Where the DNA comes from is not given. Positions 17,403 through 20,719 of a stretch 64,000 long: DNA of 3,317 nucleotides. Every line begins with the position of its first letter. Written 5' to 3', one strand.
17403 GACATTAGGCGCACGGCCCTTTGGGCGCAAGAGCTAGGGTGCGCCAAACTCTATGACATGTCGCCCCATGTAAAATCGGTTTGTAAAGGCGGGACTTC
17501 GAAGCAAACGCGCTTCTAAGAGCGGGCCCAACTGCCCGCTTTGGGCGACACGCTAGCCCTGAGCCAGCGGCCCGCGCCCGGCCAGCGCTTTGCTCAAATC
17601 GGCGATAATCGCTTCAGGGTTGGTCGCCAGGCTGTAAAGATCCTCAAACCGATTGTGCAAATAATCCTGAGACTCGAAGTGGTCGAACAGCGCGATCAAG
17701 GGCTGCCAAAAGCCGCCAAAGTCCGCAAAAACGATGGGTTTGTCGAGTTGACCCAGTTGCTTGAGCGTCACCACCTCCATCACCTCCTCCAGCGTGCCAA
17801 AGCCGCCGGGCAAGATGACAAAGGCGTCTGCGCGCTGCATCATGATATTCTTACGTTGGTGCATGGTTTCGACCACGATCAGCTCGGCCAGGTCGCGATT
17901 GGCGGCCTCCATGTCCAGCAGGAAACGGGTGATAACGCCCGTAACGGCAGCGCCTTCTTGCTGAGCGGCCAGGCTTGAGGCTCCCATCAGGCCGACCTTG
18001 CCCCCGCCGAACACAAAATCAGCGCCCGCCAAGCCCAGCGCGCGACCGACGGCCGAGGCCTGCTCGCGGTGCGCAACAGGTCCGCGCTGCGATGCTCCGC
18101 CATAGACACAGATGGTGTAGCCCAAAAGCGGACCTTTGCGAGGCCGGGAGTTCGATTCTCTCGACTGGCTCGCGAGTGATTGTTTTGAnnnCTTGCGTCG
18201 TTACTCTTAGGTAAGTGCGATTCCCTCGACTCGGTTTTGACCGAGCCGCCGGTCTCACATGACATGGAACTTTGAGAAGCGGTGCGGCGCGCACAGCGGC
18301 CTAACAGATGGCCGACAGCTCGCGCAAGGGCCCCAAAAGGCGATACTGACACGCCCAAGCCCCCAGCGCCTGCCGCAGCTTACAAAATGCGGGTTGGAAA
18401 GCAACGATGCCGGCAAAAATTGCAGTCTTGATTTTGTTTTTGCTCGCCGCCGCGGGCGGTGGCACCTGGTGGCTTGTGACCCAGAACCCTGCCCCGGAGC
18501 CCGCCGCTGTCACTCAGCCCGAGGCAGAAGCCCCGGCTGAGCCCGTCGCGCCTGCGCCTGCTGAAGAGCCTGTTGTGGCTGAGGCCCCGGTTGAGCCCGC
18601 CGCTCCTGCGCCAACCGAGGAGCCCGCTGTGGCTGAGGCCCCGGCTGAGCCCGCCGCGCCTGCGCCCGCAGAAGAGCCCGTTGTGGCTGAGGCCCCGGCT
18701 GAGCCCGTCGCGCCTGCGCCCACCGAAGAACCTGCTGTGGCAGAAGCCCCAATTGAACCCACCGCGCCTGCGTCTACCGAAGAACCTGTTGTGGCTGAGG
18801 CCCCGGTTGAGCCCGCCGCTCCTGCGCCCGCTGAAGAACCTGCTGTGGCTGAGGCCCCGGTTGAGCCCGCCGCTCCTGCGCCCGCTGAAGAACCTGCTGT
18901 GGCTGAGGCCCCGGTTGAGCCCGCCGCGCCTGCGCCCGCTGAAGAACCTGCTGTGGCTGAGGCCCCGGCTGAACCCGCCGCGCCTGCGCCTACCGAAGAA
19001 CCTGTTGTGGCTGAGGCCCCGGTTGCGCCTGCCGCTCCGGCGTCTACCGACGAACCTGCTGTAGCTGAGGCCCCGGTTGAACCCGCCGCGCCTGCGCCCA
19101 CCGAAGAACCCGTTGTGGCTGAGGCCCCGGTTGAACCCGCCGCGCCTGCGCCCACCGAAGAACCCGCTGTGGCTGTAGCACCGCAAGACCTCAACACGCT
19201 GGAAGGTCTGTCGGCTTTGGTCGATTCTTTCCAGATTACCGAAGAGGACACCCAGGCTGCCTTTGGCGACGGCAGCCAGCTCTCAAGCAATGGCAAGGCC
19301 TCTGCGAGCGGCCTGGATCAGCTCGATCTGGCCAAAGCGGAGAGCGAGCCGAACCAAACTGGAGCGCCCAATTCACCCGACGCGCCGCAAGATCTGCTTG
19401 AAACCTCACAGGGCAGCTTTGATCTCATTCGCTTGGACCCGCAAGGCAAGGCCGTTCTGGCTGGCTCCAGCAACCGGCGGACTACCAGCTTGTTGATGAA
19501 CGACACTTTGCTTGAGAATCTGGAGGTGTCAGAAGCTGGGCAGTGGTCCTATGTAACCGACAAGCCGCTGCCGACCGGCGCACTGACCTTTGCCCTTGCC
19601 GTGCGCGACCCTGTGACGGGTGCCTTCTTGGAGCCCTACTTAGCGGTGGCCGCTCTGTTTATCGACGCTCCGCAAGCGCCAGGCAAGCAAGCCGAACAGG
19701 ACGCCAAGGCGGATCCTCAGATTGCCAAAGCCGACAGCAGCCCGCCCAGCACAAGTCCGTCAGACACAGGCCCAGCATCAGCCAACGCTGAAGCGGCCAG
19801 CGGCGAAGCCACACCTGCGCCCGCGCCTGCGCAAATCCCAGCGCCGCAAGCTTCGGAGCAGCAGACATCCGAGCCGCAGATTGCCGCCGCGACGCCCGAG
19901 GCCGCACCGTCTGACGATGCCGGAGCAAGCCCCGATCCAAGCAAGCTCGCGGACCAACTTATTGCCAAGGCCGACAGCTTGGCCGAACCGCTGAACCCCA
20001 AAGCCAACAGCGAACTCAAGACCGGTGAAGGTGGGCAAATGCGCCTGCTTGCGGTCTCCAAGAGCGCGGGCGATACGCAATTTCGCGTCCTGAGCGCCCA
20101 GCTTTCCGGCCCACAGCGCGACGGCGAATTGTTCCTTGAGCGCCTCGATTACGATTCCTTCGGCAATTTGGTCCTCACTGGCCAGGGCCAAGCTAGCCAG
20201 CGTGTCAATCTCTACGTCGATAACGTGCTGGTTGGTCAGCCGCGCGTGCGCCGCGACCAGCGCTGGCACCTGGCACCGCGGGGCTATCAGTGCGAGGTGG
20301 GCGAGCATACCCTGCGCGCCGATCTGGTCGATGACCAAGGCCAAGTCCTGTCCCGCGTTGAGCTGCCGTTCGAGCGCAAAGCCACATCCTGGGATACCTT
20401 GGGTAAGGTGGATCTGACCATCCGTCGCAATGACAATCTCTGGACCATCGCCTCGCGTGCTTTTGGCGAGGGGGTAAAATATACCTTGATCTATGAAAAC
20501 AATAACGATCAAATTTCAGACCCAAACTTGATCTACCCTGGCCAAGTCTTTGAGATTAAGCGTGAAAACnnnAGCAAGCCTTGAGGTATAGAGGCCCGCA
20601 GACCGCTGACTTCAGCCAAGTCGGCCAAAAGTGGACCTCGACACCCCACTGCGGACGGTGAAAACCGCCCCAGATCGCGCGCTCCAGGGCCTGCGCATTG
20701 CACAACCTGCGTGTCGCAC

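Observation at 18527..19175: Twelve near-perfect 54-bp tandem repeats inside a membrane-anchored LysM protein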

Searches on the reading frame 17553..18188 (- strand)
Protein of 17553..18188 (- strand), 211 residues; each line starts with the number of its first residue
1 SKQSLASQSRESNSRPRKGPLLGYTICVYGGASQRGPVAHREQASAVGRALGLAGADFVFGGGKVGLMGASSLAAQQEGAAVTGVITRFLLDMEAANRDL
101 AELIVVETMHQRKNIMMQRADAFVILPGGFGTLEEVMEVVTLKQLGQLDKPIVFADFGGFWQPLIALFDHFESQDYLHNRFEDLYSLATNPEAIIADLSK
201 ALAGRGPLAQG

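Call 20: search_protein_families(library=pfam, proteins=[window:17553-18188:-], max_evalue=0.001)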
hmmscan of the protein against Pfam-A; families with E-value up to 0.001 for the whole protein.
window:17553-18188:- (211 aa): 2 families
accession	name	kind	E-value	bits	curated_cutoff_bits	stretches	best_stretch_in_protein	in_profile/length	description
PF03641.19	Lysine_decarbox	-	4.1e-37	127.7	27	1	68-197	1-130/131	Possible lysine decarboxylase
PF18306.6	LDcluster4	-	2.7e-14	53.5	26.3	1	24-141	2-115/151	SLOG cluster4 family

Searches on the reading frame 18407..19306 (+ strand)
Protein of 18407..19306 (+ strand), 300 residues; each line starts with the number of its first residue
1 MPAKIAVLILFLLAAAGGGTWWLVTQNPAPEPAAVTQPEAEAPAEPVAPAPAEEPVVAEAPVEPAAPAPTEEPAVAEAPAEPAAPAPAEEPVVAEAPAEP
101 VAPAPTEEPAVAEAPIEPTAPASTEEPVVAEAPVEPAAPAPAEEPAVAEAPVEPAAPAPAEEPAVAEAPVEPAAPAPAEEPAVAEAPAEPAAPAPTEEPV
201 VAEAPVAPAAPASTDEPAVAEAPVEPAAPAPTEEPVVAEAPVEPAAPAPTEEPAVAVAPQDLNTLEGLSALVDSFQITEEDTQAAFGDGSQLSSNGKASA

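Call 28: find_homologous_proteins(query=window:18407-19306:+, max_evalue=0.00001)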
Query window:18407-19306:+: 8000 candidates shared short words with the query, none scored E <= 0.00001.
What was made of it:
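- Tried and rejected: A protein search with the N-terminal 300 aa returned nothing, not even the protein itself, probably because the low-complexity query swamped the word index (call 28).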

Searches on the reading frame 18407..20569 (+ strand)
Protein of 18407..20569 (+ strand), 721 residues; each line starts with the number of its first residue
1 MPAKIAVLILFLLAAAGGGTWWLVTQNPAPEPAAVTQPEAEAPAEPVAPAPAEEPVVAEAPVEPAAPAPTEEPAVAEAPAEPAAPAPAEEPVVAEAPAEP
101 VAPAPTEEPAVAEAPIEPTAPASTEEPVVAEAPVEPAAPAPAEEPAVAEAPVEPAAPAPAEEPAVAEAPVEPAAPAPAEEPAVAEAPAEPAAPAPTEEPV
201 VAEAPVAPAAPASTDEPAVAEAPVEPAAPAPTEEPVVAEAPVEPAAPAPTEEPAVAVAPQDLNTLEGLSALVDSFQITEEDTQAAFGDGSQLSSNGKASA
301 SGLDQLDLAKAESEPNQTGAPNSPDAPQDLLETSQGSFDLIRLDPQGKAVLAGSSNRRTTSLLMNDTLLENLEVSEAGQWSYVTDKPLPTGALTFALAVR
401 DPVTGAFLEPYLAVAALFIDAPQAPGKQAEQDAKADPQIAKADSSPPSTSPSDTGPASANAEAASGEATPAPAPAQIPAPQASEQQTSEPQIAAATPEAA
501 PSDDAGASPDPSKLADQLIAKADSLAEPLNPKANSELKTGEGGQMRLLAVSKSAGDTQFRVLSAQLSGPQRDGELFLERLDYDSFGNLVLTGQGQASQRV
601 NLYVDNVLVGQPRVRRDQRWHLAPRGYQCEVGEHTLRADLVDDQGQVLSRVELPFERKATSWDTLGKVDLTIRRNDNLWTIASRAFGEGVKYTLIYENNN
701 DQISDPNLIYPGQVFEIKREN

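Call 4: search_protein_families(library=pfam, proteins=[window:18407-20569:+], max_evalue=1)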
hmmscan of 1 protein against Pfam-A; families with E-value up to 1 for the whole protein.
window:18407-20569:+ (721 aa): 3 families
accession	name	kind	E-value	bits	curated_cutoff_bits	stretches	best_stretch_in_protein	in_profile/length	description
PF01476.26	LysM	-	1.2e-06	28.8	20.9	1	671-717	2-42/43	LysM domain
PF06832.18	BiPBP_C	-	0.00013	22.2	26.8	1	582-651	30-88/90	Penicillin-Binding Protein C-terminus Family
PF19077.6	Big_13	-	0.0097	16.8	27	0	590-654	31-97/102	Bacterial Ig-like domain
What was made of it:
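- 20123..20383 (+): Ig-like domain 2 (aa 573-659), homologous to domain 1. Weak Pfam hits to BiPBP_C (E 1.3e-4) and Big_13 (call 4).
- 20402..20563 (+): C-terminal LysM peptidoglycan-binding domain (aa 666-719). Pfam PF01476, E 1.2e-6, above the gathering score (call 4).
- On LysM domain (PF01476): E 1.2e-6, 28.8 bits against a cut-off of 20.9, aa 671-717 (call 4).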

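Call 5: search_protein_families(library=ncbifam, proteins=[window:18407-20569:+], max_evalue=1)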
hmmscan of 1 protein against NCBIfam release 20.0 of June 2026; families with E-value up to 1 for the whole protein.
window:18407-20569:+ (721 aa): 4 families
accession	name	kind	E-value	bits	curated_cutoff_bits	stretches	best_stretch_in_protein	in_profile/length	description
NF008399.0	PRK11198.1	equivalog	1e-11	45.5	134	1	671-718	99-146/149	peptidoglycan-binding protein LysM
TIGR02899.1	spore_safA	subfamily_domain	3.1e-06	27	67.85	1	675-716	4-41/44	SafA/ExsA family spore coat assembly protein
NF033163.1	lipo_LipL71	equivalog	0.00011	21.4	600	1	676-717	415-458/471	lipoprotein LipL71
NF005435.1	PRK07021.1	equivalog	0.031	14.1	131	1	5-47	13-55/157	flagellar basal body-associated protein FliL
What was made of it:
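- On TonB/TolA-type force transducer: Pfam and NCBIfam give no such hit (calls 4, 5).
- On YgaU/Kbp (BON-LysM), the label JGI gives to several homologues: NF008399 scores 45.5 bits against a cut-off of 134, and the match covers only profile positions 99-146, the LysM part (call 5).
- There is no TonB_C or TolA_C hit (calls 4, 5).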

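Call 26: find_related_loci(query=A1, collection=metagenome_contigs, flank=5000)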
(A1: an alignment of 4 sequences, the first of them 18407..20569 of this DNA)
Query A1 (721 aa) in metagenome_contigs; peptide patterns used: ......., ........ (x = any residue, [..] = any of these).
413 stretches matched a pattern, but none encodes a relative of the query by tblastn (E <= 1e-3).
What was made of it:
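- Tried and rejected: The metagenome scan with conserved peptide patterns found no relative (call 26).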

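Call 53: predict_structure(alignment_id=A2)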
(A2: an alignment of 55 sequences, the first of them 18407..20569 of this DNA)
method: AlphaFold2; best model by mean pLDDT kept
length: 721 residues; sequences in the alignment: 55
mean_pLDDT: 62.5   pTM: 0.39
mean pLDDT of the five models: 62.5, 61.4, 60.3, 58.6, 57.2
residues with pLDDT >= 90: 127; 70-90: 120; 50-70: 214; < 50: 260
segments of 3 or more residues with pLDDT < 50: 32-36, 69-81, 104-107, 136-138, 164-166, 218-225, 238-241, 253-262, 276-278, 283-313, 316-327, 444-468, 470-479, 484-500, 502-508, 528-567
pLDDT, mean of each block of 10 residues (from residue 1): 70 74 64 48 55 50 51 45 48 52 51 52 50 48 52 59 52 56 57 62 57 51 47 53 55 47 60 54 45 44 45 45 43 76 91 92 92 94 94 90 81 81 62 68 41 34 41 44 42 38 44 56 48 35 33 31 42 86 85 96 97 95 91 96 96 89 64 84 74 87 85 80 46
secondary structure, 60 per line:
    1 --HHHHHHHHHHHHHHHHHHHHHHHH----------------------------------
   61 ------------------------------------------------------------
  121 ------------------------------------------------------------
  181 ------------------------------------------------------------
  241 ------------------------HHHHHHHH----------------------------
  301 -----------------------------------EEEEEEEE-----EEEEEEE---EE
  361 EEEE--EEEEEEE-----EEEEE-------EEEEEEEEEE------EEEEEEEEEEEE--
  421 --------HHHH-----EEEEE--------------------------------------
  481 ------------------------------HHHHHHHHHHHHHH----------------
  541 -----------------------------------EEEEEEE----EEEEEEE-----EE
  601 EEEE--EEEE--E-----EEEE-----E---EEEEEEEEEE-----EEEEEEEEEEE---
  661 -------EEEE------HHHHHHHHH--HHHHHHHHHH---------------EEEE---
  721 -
elements in order (helices of 4 or more, strands of 3 or more residues): H3-26 H265-272 E336-343 E349-355 E359-364 E367-373 E379-383 E391-400 E407-418 H429-432 E438-442 H511-524 E576-582 E587-593 E599-604 E607-610 E619-622 E632-641 E647-657 E668-671 H678-686 H689-698 E714-717
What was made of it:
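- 18407..20572 (+): ORF of 721 aa plus stop: inner-membrane-anchored protein with the layout TM - linker 1 - Ig-like 1 - linker 2 - Ig-like 2 - LysM. The AlphaFold2 domain map (call 53).
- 18413..18484 (+): N-terminal transmembrane helix (aa 3-26, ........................); it contains no histidine. Helix 3-26 in the AF2 model (call 53).
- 18527..19174 (+): The finding: 12 in-frame tandem units of 54 bp (aa 41-256), consensus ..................; net charge -47; A 34%, P 27%, E 21%, V 12%. The AF2 model shows coil here, with pLDDT about 45-62 (call 53).
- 19190..19237 (+): Short conserved motif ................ directly after the array; it marks the 3' boundary of the variable part of linker 1. 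AF2 predicts a helix at aa 265-272 (call 53).
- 19409..19660 (+): Ig-like beta-sandwich domain 1 (aa 335-418). AF2 pLDDT is above 90 (call 53).
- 20123..20383 (+): AF2 pLDDT is 85-97 (call 53).
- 20402..20563 (+): AF2 shows a beta-alpha-alpha-beta fold (call 53).
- On LysM domain (PF01476): AF2 shows strand 668-671, helices 678-686 and 689-698, and strand 714-717, with pLDDT about 74-87 (call 53).
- On Alphaproteobacterial TM-Ig-Ig-LysM family (unnamed): AF2 agrees (call 53).
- On FimV/HubP: LysM (aa 666-719), with no FimV domain hit (calls 4, 53).
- Closest known: FimV/HubP polar landmark proteins. Different: Here the TM comes first, the acidic repeat lies on the same side as the LysM domain, and there is no FimV domain (calls 4, 53).
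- Checked: The host protein is as described: a membrane helix at aa 3-26 (call 53) and a LysM domain at aa 671-717 (Pfam E 1.2e-6, 28.8 bits against a cut-off of 20.9; call 4).
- Disorder: AF2 gives coil with pLDDT about 45-62 over aa 27-334, whereas Ig1, Ig2 and LysM are confident (call 53).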

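Call 55: fold_search(model_id=the predicted structure, library=pdb)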
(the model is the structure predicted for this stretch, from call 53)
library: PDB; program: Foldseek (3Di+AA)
matches with E <= 10: 1414; with E <= 0.001: 8
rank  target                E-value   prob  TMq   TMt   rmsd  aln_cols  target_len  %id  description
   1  8dek_B                2.9e-04  1.00  0.11  0.16  10.8       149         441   14  The structure of the glycopeptidase catalytic domain including the linker of Amuc_1438 (released 2022-08-31)
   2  7dm0_A                3.2e-04  1.00  0.10  0.39  17.6       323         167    8  Biofilm associated protein - C region (released 2021-12-15)
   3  2yn5_A                3.2e-04  0.99  0.10  0.22  21.0       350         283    9  Structural insight into the giant calcium-binding adhesin SiiE: implications for the adhesion of Salmonella enterica t (released 2013-04-03)
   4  3pe9_D                3.6e-04  1.00  0.10  0.61   4.2        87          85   18  Structures of Clostridium thermocellum CbhA fibronectin(III)-like modules (released 2011-11-23)
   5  2y23                  4.3e-04  0.96  0.09  0.18  21.2       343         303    8  CRYSTAL STRUCTURE OF THE MYOMESIN DOMAINS MY9-MY11 (released 2011-12-21)
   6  2yn3_A                5.0e-04  0.99  0.10  0.23  18.1       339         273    9  Structural insight into the giant calcium-binding adhesin SiiE: implications for the adhesion of Salmonella enterica t (released 2013-04-03)
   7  2yn5_B                5.3e-04  1.00  0.10  0.24  20.7       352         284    7  Structural insight into the giant calcium-binding adhesin SiiE: implications for the adhesion of Salmonella enterica t (released 2013-04-03)
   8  2yn3_C                5.6e-04  1.00  0.11  0.25  16.1       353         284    7  Structural insight into the giant calcium-binding adhesin SiiE: implications for the adhesion of Salmonella enterica t (released 2013-04-03)
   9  3pe9_A                1.1e-03  1.00  0.10  0.61   4.0        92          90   18  Structures of Clostridium thermocellum CbhA fibronectin(III)-like modules (released 2011-11-23)
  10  8dek_A                1.1e-03  1.00  0.10  0.16   4.1       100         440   16  The structure of the glycopeptidase catalytic domain including the linker of Amuc_1438 (released 2022-08-31)
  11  4p99_A                1.2e-03  0.94  0.09  0.14  21.2       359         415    8  Ca2+-stabilized adhesin helps an Antarctic bacterium reach out and bind ice (released 2014-06-18)
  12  2yn3_D                1.3e-03  0.99  0.10  0.29  17.5       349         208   10  Structural insight into the giant calcium-binding adhesin SiiE: implications for the adhesion of Salmonella enterica t (released 2013-04-03)
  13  3pe9_B                1.4e-03  1.00  0.08  0.58   3.3        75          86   20  Structures of Clostridium thermocellum CbhA fibronectin(III)-like modules (released 2011-11-23)
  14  3pdd                  1.6e-03  0.98  0.09  0.29  17.4       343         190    7  Structures of Clostridium thermocellum CbhA fibronectin(III)-like modules (released 2011-11-23)
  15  5icu                  2.5e-03  1.00  0.09  0.48   5.3        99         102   11  The crystal structure of CopC from Methylosinus trichosporium OB3b (released 2016-04-06)
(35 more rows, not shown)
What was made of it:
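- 19409..19660 (+): Foldseek matches are to generic bacterial Ig-like/Fn3-like domains (call 55).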
